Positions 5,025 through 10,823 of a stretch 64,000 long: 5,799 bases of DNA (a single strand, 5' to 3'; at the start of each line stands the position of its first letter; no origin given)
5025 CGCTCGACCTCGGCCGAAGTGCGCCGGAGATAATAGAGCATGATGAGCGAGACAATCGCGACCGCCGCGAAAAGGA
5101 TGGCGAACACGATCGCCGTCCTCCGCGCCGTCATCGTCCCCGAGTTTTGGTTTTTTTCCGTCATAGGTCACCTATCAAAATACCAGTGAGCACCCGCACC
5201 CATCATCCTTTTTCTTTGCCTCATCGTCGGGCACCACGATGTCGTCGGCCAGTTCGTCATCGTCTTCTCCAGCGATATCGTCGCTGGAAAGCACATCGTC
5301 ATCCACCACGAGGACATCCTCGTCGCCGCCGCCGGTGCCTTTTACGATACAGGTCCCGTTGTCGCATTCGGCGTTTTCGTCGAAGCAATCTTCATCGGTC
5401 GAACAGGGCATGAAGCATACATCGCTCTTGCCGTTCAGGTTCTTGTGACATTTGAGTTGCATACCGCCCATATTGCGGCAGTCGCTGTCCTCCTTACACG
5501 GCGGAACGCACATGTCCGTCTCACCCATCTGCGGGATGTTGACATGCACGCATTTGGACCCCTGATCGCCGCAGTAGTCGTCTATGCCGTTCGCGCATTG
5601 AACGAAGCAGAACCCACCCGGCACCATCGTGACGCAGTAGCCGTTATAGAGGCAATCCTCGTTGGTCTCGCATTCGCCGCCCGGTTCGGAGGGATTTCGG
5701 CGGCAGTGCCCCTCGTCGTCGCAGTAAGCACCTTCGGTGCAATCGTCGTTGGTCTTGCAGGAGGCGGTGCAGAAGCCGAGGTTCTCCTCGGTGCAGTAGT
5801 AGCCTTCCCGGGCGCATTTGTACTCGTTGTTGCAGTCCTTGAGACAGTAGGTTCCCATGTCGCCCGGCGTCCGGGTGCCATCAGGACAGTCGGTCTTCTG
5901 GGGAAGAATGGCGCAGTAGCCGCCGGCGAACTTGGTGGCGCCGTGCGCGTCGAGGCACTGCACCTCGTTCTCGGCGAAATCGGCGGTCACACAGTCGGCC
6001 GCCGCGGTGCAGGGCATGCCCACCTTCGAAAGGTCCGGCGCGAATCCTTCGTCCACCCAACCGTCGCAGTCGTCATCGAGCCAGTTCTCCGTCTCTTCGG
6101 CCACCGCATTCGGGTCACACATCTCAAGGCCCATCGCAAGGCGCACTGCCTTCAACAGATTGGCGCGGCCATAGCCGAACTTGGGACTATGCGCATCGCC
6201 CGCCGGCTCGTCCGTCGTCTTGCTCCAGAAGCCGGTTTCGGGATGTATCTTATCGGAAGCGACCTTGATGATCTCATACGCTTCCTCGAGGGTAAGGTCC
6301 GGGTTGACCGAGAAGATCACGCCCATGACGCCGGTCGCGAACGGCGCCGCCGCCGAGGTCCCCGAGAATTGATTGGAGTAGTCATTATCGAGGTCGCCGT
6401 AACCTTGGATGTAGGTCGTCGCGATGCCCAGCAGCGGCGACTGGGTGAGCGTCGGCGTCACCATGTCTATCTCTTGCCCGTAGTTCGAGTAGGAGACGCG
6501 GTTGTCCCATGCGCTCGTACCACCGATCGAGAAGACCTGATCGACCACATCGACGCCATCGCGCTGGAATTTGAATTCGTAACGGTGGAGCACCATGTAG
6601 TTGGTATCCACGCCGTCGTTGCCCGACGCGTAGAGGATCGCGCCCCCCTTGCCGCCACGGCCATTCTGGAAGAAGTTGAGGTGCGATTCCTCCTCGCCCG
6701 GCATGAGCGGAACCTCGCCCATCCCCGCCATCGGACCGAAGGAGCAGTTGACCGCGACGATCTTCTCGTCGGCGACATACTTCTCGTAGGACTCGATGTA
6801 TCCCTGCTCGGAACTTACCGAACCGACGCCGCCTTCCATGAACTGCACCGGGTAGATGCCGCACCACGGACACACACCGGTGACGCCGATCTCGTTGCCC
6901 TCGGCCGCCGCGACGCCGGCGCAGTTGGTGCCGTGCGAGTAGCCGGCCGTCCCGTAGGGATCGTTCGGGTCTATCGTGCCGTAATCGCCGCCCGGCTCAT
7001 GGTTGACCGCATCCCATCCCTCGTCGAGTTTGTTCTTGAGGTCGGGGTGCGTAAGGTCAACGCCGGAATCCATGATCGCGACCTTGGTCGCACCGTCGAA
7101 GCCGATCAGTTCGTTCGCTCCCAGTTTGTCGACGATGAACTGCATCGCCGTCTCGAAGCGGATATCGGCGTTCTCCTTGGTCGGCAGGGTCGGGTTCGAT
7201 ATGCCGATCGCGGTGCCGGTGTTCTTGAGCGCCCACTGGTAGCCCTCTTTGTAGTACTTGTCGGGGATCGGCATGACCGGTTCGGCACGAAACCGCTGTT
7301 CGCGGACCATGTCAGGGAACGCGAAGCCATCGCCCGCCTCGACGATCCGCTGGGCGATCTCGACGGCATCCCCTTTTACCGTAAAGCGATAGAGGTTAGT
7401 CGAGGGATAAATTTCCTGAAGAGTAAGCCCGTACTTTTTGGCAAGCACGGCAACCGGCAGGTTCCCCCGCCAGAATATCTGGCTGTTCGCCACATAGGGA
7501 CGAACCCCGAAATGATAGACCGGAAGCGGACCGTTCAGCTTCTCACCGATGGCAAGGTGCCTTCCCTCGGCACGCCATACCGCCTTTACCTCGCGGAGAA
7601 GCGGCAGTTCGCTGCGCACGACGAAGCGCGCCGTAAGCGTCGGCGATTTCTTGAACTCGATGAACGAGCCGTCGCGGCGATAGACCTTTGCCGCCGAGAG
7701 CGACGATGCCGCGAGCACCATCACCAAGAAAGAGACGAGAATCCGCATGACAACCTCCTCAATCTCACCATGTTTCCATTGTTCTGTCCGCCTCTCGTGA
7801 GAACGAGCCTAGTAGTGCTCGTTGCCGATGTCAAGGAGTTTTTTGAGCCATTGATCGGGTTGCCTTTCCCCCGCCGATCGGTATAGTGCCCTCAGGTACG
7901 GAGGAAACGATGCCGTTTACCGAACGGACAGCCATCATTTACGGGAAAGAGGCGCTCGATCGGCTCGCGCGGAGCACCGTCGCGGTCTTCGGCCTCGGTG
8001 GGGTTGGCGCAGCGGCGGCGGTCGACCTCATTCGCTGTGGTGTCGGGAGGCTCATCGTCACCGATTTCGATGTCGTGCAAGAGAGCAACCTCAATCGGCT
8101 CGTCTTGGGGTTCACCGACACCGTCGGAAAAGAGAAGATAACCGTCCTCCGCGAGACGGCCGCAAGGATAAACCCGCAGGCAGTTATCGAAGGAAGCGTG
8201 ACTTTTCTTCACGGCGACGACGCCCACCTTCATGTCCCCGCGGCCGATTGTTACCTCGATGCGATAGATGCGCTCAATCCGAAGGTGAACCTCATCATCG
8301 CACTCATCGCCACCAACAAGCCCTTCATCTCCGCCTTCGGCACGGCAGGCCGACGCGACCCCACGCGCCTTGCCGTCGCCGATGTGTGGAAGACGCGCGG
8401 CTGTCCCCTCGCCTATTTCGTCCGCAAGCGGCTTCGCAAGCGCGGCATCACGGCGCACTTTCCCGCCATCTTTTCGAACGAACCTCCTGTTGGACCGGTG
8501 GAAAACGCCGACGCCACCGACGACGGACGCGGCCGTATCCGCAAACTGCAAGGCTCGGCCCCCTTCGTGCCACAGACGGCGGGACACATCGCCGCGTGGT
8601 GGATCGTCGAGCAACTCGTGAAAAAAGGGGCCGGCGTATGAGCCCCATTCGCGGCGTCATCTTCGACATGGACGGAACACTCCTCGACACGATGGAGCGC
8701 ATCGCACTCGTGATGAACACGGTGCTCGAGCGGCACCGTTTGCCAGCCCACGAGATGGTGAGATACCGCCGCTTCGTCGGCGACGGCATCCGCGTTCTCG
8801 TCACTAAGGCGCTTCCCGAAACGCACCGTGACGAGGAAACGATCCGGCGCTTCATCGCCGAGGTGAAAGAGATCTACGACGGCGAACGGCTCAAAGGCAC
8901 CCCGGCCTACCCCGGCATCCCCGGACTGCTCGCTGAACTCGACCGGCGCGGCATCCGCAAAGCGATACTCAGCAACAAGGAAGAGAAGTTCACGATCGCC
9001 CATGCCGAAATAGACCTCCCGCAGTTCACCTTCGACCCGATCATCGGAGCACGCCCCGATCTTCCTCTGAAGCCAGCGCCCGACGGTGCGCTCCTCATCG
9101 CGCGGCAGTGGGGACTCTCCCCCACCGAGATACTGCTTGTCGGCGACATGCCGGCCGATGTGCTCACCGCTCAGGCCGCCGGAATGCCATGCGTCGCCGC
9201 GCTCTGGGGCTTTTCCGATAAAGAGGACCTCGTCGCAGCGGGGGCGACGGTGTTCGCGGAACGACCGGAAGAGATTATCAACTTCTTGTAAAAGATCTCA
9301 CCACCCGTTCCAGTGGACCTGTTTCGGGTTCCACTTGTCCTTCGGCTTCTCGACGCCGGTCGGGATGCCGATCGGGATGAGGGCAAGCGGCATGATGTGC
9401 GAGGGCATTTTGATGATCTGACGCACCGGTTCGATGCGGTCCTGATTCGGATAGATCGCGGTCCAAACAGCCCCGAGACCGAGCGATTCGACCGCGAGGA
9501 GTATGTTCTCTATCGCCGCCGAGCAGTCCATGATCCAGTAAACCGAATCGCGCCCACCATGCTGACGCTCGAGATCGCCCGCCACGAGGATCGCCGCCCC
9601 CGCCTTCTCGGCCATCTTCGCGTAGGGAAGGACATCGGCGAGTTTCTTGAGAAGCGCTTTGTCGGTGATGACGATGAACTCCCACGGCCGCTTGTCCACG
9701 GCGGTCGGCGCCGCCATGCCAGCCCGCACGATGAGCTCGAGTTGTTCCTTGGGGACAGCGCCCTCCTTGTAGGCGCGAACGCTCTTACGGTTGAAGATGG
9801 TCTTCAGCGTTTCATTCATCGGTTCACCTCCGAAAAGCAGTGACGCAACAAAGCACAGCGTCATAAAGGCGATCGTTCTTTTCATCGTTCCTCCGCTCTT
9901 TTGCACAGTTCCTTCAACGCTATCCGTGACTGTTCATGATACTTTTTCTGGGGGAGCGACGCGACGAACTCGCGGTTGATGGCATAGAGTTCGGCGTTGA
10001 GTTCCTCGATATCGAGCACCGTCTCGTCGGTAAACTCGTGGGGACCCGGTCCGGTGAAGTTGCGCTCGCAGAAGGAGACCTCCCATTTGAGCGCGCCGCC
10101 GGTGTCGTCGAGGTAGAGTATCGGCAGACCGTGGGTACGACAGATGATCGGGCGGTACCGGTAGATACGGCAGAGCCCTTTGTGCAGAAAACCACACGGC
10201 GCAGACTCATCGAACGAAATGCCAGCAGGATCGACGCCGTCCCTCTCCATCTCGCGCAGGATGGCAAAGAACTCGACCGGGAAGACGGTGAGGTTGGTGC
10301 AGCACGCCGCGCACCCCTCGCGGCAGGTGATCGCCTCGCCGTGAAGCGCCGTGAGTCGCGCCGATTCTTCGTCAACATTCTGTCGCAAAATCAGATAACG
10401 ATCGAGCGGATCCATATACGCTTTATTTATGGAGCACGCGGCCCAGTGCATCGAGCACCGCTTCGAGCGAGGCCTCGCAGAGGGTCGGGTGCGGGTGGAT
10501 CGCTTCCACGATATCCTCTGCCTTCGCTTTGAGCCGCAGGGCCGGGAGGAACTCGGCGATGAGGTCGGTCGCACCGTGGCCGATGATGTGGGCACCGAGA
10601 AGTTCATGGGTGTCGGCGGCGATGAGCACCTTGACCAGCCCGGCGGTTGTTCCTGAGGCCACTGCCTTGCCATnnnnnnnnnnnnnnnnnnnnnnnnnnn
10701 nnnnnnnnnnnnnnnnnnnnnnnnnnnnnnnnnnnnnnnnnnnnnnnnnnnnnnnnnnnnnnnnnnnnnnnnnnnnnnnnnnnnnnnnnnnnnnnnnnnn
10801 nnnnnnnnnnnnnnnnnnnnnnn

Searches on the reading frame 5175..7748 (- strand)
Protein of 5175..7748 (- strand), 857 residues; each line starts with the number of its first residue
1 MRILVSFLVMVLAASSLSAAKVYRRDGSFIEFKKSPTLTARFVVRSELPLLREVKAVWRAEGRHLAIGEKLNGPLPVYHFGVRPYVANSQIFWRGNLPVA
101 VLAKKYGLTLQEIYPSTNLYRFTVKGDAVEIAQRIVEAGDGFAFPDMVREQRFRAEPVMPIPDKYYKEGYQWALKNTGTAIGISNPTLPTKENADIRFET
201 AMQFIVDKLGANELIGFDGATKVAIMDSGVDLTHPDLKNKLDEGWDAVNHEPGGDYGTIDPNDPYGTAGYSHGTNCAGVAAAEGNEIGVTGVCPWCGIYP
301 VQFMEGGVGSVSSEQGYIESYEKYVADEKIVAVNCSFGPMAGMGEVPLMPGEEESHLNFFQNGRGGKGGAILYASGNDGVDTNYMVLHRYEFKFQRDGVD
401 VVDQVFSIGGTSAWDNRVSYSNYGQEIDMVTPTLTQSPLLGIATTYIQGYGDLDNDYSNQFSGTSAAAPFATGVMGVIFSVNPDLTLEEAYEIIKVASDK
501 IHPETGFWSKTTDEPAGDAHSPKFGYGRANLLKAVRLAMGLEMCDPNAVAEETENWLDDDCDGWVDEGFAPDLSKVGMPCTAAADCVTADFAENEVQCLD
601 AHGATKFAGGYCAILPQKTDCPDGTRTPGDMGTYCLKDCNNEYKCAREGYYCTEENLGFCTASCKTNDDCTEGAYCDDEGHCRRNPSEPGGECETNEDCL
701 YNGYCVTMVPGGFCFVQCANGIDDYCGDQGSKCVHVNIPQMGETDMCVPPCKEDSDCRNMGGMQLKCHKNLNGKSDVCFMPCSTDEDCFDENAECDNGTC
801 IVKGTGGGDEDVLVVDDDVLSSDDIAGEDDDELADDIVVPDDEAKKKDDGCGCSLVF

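Call 82: search_protein_families(library=pfam, proteins=[window:5175-7748:-], max_evalue=0.00001)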
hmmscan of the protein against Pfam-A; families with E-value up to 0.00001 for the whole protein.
window:5175-7748:- (857 aa): 1 family
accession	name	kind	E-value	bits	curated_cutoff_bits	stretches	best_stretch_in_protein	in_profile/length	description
PF00082.27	Peptidase_S8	-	5.1e-32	111.8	21.8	1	220-526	3-287/288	Subtilase family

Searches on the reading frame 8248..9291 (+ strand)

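Call 82: search_protein_families(library=pfam, proteins=[window:8248-9291:+], max_evalue=0.00001)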
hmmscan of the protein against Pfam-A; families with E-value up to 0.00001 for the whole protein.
window:8248-9291:+ (347 aa): 4 families
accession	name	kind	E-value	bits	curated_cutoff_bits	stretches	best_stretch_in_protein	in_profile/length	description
PF13419.12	HAD_2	-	4.8e-28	98.9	23.8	1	137-317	1-177/178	Haloacid dehalogenase-like hydrolase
PF00702.32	Hydrolase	-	1.8e-22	81.1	26.4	1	134-312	1-191/191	haloacid dehalogenase-like hydrolase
PF12710.13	HAD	-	1.2e-07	32.8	27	1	137-307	1-187/189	haloacid dehalogenase-like hydrolase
PF13242.12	Hydrolase_like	-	2.7e-07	30.8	22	1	275-336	4-61/75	HAD-hyrolase-like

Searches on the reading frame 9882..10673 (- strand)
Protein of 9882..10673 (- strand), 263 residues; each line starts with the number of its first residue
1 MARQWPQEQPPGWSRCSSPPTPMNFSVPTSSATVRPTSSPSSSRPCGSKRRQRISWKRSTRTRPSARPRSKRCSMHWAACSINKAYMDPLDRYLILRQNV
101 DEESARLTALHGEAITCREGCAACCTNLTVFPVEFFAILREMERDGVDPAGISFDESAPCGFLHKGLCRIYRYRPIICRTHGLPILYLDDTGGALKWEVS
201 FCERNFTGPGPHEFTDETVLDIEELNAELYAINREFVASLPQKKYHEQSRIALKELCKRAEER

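Call 82: search_protein_families(library=pfam, proteins=[window:9882-10673:-], max_evalue=0.00001)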
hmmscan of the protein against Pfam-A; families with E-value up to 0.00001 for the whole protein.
window:9882-10673:- (263 aa): 1 family
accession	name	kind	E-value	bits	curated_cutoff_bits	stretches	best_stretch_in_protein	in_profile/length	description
PF03692.20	CxxCxxCC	-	1.6e-06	29.2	23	1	117-181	2-69/85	Putative zinc- or iron-chelating domain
